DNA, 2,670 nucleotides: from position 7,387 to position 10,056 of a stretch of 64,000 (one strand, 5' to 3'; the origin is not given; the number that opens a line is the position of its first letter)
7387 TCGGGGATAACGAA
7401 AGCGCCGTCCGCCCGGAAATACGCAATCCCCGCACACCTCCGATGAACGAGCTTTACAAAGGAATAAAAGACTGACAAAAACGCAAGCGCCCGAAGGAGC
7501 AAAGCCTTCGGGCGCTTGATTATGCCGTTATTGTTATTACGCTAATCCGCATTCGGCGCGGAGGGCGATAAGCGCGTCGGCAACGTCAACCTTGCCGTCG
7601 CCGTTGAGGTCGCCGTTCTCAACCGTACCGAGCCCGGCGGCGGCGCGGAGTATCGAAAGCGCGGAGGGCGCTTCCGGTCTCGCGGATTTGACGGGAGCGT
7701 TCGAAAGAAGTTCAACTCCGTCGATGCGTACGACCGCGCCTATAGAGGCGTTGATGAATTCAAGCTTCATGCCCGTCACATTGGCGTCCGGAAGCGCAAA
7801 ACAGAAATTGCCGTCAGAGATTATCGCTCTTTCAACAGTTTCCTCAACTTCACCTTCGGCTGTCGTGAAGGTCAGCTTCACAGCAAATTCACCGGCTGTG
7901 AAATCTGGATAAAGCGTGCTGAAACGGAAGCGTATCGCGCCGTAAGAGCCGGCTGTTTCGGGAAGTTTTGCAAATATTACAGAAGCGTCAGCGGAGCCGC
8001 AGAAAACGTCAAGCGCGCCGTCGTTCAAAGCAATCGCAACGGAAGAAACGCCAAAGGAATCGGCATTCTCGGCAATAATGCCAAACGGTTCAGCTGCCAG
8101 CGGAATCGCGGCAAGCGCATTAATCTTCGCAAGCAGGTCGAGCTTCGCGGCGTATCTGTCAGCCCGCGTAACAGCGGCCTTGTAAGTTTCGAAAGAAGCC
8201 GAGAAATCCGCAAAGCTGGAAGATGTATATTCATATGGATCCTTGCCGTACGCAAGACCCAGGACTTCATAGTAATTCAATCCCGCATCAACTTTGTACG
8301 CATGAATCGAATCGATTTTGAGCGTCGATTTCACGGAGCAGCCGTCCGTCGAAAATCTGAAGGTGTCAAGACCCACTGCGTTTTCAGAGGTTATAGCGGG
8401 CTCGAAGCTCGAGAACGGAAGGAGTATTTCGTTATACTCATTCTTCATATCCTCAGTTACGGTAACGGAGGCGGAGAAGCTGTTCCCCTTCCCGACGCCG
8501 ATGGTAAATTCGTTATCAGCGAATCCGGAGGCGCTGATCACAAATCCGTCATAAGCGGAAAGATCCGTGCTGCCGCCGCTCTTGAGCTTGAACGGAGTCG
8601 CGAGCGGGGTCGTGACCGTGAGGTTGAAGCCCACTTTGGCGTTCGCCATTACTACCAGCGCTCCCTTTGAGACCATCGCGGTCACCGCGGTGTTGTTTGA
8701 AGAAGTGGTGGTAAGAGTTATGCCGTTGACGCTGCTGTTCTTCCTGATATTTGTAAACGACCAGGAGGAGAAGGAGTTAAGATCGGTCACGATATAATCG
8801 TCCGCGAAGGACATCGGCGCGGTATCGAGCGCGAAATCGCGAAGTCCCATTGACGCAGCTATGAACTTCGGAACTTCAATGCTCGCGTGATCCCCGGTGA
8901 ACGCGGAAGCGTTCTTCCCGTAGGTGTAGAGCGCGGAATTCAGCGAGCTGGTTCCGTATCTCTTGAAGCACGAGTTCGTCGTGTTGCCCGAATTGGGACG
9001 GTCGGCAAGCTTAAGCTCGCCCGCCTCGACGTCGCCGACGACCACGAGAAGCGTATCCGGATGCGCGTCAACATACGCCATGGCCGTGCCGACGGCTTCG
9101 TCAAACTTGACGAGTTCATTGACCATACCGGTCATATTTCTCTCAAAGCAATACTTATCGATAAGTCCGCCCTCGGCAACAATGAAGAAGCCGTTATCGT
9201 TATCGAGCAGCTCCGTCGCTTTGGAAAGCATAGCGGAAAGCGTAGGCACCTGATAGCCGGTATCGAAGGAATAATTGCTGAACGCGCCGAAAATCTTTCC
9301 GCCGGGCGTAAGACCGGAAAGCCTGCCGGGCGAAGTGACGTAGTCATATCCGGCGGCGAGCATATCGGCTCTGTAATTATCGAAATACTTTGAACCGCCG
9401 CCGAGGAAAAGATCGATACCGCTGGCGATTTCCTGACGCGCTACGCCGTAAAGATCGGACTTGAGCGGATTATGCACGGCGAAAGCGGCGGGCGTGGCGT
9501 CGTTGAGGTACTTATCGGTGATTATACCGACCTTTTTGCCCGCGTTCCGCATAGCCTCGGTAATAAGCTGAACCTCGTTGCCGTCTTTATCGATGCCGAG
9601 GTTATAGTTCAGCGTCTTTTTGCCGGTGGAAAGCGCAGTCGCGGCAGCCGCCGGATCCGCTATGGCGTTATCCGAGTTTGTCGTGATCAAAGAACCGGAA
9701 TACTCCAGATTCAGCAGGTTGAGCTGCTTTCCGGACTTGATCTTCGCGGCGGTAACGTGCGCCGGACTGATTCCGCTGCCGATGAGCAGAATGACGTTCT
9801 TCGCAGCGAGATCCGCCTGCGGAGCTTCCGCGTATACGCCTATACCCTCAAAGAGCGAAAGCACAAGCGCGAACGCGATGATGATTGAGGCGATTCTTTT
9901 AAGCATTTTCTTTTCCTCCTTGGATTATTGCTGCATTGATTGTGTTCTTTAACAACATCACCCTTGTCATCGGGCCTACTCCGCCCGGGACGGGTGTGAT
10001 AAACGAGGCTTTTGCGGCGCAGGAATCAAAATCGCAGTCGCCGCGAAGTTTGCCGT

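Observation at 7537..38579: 31-kb co-directional block of dockerin-tagged proteins with no cohesin partner in the window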

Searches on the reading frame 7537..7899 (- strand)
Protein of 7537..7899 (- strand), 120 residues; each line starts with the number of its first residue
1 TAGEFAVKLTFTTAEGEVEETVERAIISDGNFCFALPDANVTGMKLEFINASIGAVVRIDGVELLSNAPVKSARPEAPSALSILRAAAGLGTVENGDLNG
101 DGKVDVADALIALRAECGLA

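Call 7: search_protein_families(library=pfam, proteins=[window:7537-7899:-], max_evalue=1)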
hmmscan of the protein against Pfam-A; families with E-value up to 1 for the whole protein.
window:7537-7899:- (120 aa): 4 families
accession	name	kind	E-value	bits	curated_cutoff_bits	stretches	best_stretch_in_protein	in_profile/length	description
PF00404.24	Dockerin_1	-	0.0067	17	22.9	1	96-111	2-17/57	Dockerin type I domain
PF01839.29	FG-GAP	-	0.025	14.9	22.1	1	94-107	6-19/37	FG-GAP repeat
PF11167.13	DUF2953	-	0.18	12.4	22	1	34-57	3-26/53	Protein of unknown function (DUF2953)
PF13202.12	EF-hand_5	-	0.34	10.9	25.9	1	97-106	9-18/25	EF hand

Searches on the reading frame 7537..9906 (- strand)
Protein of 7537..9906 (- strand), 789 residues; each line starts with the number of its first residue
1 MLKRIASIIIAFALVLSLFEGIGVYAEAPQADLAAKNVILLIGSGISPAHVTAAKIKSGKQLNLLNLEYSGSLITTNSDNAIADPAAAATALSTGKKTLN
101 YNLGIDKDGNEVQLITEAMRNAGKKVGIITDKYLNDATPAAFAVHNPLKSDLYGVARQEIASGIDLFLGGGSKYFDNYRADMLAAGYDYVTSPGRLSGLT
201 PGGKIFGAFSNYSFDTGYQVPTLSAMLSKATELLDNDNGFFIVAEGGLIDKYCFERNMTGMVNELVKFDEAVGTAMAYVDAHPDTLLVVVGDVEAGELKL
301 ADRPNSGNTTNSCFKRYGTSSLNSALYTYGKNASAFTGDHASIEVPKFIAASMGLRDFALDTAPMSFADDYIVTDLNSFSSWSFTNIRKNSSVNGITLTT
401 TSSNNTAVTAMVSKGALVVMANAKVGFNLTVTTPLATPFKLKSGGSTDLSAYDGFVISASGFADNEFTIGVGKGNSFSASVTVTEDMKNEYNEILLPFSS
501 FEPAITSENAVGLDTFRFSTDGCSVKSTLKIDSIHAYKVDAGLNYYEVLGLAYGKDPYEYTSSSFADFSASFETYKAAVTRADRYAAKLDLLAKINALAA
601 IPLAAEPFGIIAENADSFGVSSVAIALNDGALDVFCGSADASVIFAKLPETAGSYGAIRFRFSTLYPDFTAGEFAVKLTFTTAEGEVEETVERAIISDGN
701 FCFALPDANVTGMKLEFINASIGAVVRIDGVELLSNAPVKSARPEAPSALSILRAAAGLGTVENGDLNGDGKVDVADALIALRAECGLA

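Call 4: search_protein_families(library=pfam, proteins=[window:7537-9906:-], max_evalue=0.01)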
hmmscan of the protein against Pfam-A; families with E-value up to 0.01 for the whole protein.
window:7537-9906:- (789 aa): 2 families
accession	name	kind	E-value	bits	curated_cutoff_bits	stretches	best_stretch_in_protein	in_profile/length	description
PF00245.25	Alk_phosphatase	-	1.4e-38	133.4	24.4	1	35-295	1-313/423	Alkaline phosphatase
PF13517.12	FG-GAP_3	-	0.007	17.4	26.9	0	756-775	40-59/61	FG-GAP-like repeat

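Call 17: search_solved_structures(query=window:7537-9906:-, max_evalue=0.01, show_alignments=1)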
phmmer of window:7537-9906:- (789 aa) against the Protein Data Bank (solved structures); distinct sequences matched with E-value up to 0.01: 56.
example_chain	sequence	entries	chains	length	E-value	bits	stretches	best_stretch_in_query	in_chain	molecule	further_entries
3a52_A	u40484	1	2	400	1.8e-30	109.3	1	38-300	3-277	Cold-active alkaline phosphatase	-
7qow_A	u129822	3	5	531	9.6e-30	106.8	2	35-175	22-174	Alkaline phosphatase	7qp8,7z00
6t26_A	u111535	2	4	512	1.3e-29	106.4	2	35-175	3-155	Alkaline phosphatase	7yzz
3e2d_A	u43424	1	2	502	1.3e-29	106.4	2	35-175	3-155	Alkaline phosphatase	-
6qsq_A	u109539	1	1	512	2e-29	105.8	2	35-175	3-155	Alkaline phosphatase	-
2w5v_A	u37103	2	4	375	2.5e-27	98.9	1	2-309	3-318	ALKALINE PHOSPHATASE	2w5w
2w5x_A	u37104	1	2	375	7.9e-27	97.2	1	2-309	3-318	ALKALINE PHOSPHATASE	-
2iuc_B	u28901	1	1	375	1.7e-26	96.1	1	2-309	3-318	ALKALINE PHOSPHATASE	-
2iuc_A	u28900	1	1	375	2.7e-26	95.5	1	2-317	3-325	ALKALINE PHOSPHATASE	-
7kwd_A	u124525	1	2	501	1e-25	93.6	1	30-296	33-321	Alkaline phosphatase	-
3wbh_A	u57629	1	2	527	1.3e-25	93.2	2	28-175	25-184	Alkaline phosphatase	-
3cmr_A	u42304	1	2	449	3.8e-24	88.3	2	31-233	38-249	Alkaline phosphatase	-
1ura_A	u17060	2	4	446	4.7e-24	88.1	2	31-233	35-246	ALKALINE PHOSPHATASE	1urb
4km4_A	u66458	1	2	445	5.6e-24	87.8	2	31-233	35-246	Alkaline phosphatase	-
2g9y_A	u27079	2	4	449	6e-24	87.7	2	31-233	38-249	Alkaline phosphatase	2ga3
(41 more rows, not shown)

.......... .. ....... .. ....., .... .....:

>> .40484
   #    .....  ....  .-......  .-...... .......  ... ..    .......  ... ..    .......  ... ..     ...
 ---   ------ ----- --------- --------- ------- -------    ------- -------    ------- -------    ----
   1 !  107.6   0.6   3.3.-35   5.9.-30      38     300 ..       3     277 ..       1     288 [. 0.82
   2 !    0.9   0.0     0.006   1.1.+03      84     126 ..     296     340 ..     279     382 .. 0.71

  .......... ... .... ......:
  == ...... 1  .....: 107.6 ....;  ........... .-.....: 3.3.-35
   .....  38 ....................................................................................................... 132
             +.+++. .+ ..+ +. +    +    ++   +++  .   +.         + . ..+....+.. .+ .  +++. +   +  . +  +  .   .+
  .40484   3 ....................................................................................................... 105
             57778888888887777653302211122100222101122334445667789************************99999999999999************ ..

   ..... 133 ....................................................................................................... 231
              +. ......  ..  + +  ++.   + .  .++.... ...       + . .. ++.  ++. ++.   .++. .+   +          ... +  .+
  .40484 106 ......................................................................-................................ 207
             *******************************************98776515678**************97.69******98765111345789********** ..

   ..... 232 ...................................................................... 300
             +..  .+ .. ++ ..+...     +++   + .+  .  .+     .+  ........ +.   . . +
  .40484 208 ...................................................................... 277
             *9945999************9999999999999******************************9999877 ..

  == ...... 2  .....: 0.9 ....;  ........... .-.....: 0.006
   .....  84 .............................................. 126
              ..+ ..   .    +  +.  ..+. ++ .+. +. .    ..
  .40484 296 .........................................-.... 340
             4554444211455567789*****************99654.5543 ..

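Call 19: search_protein_families(library=ncbifam, proteins=[window:7537-9906:-], max_evalue=0.01)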
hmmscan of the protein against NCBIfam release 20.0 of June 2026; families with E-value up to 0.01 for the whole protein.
window:7537-9906:- (789 aa): 1 family
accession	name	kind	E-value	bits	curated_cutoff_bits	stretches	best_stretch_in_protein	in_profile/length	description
NF007810.0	PRK10518.1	equivalog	1.4e-29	103.1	540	2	217-292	322-398/482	alkaline phosphatase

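Call 55: search_protein_representatives(protein=window:7537-9906:-)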
Query: 789 residues. Proteins with E-value up to 0.001 (for the whole library): 6760; up to 1e-10: 4478; up to 1e-30: 520. The best 150 are listed.
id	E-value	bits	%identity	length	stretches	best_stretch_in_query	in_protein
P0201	2.4e-240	816.3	52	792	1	1-788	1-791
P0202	3.0e-205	700.3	48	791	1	1-788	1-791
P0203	1.1e-170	586.0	45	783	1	1-783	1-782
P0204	5.8e-61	223.3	42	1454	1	33-337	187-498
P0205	3.4e-58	214.2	39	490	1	36-365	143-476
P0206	3.1e-57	211.0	36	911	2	33-303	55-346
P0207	2.8e-56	207.8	38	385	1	29-337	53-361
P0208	1.2e-55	205.7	41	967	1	29-338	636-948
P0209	7.5e-55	203.1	35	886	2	30-311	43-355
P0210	1.8e-54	201.8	35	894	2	34-307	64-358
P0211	8.5e-51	189.7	41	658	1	35-337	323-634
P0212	2.7e-50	188.1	30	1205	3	26-358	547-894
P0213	4.2e-50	187.4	36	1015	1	3-354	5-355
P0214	4.3e-50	187.4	39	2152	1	4-336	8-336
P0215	5.5e-50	187.0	35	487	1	26-338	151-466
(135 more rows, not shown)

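Call 61: search_protein_families(library=pfam, proteins=[P0201, P0202, P0203, P0204, P0206, P0208], max_evalue=0.01)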
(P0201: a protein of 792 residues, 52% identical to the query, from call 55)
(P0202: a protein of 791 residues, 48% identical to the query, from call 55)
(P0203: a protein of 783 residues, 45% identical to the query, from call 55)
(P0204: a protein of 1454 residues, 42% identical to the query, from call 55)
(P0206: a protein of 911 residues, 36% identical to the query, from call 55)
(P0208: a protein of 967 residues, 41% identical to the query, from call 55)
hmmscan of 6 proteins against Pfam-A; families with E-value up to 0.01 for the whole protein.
P0201 (792 aa): 1 family
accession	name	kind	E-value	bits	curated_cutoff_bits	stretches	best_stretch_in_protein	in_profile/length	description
PF00245.25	Alk_phosphatase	-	2.4e-34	119.4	24.4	1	34-293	2-312/423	Alkaline phosphatase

P0202 (791 aa): 1 family
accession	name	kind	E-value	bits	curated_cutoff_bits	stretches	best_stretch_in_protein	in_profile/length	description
PF00245.25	Alk_phosphatase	-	6e-47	161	24.4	1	37-296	3-313/423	Alkaline phosphatase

P0203 (783 aa): 2 families
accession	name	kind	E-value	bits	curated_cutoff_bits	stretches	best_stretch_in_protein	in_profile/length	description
PF00245.25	Alk_phosphatase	-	2e-26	93.3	24.4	1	36-332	3-353/423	Alkaline phosphatase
PF00404.24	Dockerin_1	-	0.0061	17.2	22.9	0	764-782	2-20/57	Dockerin type I domain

P0204 (1454 aa): 5 families
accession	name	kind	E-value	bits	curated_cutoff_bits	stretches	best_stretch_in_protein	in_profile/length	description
PF00245.25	Alk_phosphatase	-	3.6e-54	184.7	24.4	1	190-455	2-322/423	Alkaline phosphatase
PF16738.10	CBM26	-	2.8e-08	34.2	28.1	1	48-148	2-68/70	Starch-binding module 26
PF01676.23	Metalloenzyme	-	3.3e-07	30.5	24.3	1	377-494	130-225/252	Metalloenzyme superfamily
PF24547.1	DUF7601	-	8.3e-05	23.6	27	1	1293-1405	1-114/116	Domain of unknown function (DUF7601)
PF19407.5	DUF5979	-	0.00022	22.2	25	1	1296-1382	2-88/104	Domain of unknown function (DUF5979)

P0206 (911 aa): 4 families
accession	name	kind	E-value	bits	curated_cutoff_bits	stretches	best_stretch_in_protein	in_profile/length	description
PF00245.25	Alk_phosphatase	-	3.2e-133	445.2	24.4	2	58-468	2-419/423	Alkaline phosphatase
PF01676.23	Metalloenzyme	-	1.4e-07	31.7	24.3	1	249-338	116-202/252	Metalloenzyme superfamily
PF01663.27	Phosphodiest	-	1.9e-05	24.9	23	0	698-788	148-237/342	Type I phosphodiesterase / nucleotide pyrophosphatase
PF00884.28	Sulfatase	-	3.5e-05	23.7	25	0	492-599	2-110/301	Sulfatase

P0208 (967 aa): 3 families
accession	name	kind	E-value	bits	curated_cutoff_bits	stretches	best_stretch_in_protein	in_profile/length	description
PF00245.25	Alk_phosphatase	-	2.1e-50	172.3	24.4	1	643-907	2-324/423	Alkaline phosphatase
PF16738.10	CBM26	-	3.8e-10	40.2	28.1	2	513-580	1-60/70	Starch-binding module 26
PF01676.23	Metalloenzyme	-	5e-09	36.5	24.3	1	814-943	117-225/252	Metalloenzyme superfamily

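Call 64: find_encoding_contigs(protein=P0202, flank=10000, max_places=3)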
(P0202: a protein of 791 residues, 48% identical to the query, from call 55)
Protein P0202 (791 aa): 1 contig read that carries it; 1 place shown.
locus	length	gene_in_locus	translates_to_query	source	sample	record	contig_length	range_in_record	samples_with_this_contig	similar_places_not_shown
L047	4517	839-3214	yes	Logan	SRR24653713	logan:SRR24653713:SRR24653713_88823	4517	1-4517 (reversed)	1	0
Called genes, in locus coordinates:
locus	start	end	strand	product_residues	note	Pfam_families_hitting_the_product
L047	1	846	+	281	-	?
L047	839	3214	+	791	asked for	PF00245:Alk_phosphatase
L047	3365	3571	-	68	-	-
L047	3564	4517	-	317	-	?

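Call 66: find_encoding_contigs(protein=P0203, flank=10000, max_places=3)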
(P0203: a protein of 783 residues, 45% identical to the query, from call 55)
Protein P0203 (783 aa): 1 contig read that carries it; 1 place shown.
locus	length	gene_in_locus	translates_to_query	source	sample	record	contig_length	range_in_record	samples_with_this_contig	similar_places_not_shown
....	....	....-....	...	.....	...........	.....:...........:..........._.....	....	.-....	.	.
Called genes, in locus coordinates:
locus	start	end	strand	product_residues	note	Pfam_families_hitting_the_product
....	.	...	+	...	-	?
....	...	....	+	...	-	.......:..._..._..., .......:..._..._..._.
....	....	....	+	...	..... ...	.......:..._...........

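Call 74: predict_structure(alignment_id=A5)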
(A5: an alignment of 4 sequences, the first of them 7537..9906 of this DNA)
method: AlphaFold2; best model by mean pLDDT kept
length: 789 residues; sequences in the alignment: 4
mean_pLDDT: 62.7   pTM: 0.50
mean pLDDT of the five models: 62.7, 60.2, 55.0, 52.3, 41.9
residues with pLDDT >= 90: 12; 70-90: 354; 50-70: 220; < 50: 203
segments of 3 or more residues with pLDDT < 50: 2-4, 12-33, 71-113, 133-150, 211-218, 292-323, 357-367, 611-613, 666-673, 738-750, 758-789
pLDDT, mean of each block of 10 residues (from residue 1): 56 39 25 64 64 71 68 34 29 26 30 55 73 44 33 59 70 65 82 76 73 46 79 69 63 61 78 83 76 33 26 24 57 55 55 52 43 78 76 81 80 84 81 67 65 86 73 84 76 85 86 84 75 86 74 73 80 76 83 84 67 55 64 64 67 66 53 62 68 57 72 73 65 61 37 47 38 42 42
secondary structure, 60 per line:
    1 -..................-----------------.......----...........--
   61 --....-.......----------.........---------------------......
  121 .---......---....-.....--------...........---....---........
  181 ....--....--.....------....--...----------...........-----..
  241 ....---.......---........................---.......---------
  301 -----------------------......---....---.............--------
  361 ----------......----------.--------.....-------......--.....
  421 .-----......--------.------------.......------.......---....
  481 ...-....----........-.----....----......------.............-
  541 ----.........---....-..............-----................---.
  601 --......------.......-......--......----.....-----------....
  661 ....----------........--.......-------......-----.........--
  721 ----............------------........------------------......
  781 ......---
elements in order (helices of 4 or more, strands of 3 or more residues): H2-19 E37-43 H48-58 H63-66 E68-74 H85-93 H115-121 E125-130 H134-137 H139-143 H152-162 E166-169 H173-184 E187-190 H193-197 E204-207 H223-233 E239-244 H248-254 H258-281 E285-291 E324-329 H333-336 H342-352 E371-376 E396-400 E408-413 E416-421 E427-432 E454-460 E467-473 E477-483 E493-497 H507-510 E515-520 E527-539 H545-553 H562-575 H581-596 E603-608 E618-621 E623-628 E631-636 E641-645 E657-664 E675-682 E685-691 E699-704 E710-718 E725-736 H749-756 H775-786

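Call 78: fold_search(model_id=the predicted structure, library=pdb)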
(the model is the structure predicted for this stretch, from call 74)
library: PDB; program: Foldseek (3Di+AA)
matches with E <= 10: 1816; with E <= 0.001: 387
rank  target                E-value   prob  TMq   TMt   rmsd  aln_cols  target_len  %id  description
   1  2w5x_A                1.7e-17  1.00  0.32  0.68   7.7       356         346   26  Structure of TAB5 alkaline phosphatase mutant His 135 Glu with Mg bound in the M3 site. (released 2009-11-24)
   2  2iuc_B                2.4e-17  1.00  0.32  0.68   7.7       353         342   25  Structure of alkaline phosphatase from the Antarctic bacterium TAB5 (released 2006-11-28)
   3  2w5v_A                2.6e-17  1.00  0.32  0.68   7.7       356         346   26  Structure of TAB5 alkaline phosphatase mutant His 135 Asp with Mg bound in the M3 site. (released 2009-11-24)
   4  2iuc_A                6.3e-17  1.00  0.32  0.69   7.5       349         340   27  Structure of alkaline phosphatase from the Antarctic bacterium TAB5 (released 2006-11-28)
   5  1ali_A                5.6e-16  1.00  0.31  0.52  10.2       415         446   25  ALKALINE PHOSPHATASE MUTANT (H412N) (released 1995-11-14)
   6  3a52_B                1.3e-15  1.00  0.31  0.58   8.8       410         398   22  Crystal structure of cold-active alkailne phosphatase from psychrophile Shewanella sp. (released 2010-04-14)
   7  1khj_A                1.4e-15  1.00  0.31  0.53  10.3       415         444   26  E. COLI ALKALINE PHOSPHATASE MUTANT (D153HD330N) MIMIC OF THE TRANSITION STATES WITH ALUMINIUM FLUORIDE (released 2002-03-13)
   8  1elz_A                1.5e-15  1.00  0.31  0.52   9.4       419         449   25  E. COLI ALKALINE PHOSPHATASE MUTANT (S102G) (released 1998-05-27)
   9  1kh7_A                1.6e-15  1.00  0.31  0.53   9.5       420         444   26  E. COLI ALKALINE PHOSPHATASE MUTANT (D153GD330N) (released 2002-03-27)
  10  1b8j_A                1.8e-15  1.00  0.31  0.52  10.2       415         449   25  ALKALINE PHOSPHATASE COMPLEXED WITH VANADATE (released 1999-02-18)
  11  1kh5_A                2.4e-15  1.00  0.31  0.52   9.7       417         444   24  E. COLI ALKALINE PHOSPHATASE MUTANT (D330N) MIMIC OF THE TRANSITION STATES WITH ALUMINIUM FLUORIDE (released 2002-03-13)
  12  1alh_A                3.2e-15  1.00  0.31  0.52  10.3       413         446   25  KINETICS AND CRYSTAL STRUCTURE OF A MUTANT E. COLI ALKALINE PHOSPHATASE (ASP-369-->ASN): A MECHANISM INVOLVING ONE ZIN (released 1995-02-27)
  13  1ed8_A                3.4e-15  1.00  0.31  0.52   9.4       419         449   26  STRUCTURE OF E. COLI ALKALINE PHOSPHATASE INHIBITED BY THE INORGANIC PHOSPHATE AT 1.75A RESOLUTION (released 2000-09-20)
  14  2anh_A                3.6e-15  1.00  0.31  0.52   9.5       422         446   25  ALKALINE PHOSPHATASE (D153H) (released 1996-01-29)
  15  1ura_A                3.6e-15  1.00  0.31  0.52   9.7       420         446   26  ALKALINE PHOSPHATASE (D51ZN) (released 1996-07-11)
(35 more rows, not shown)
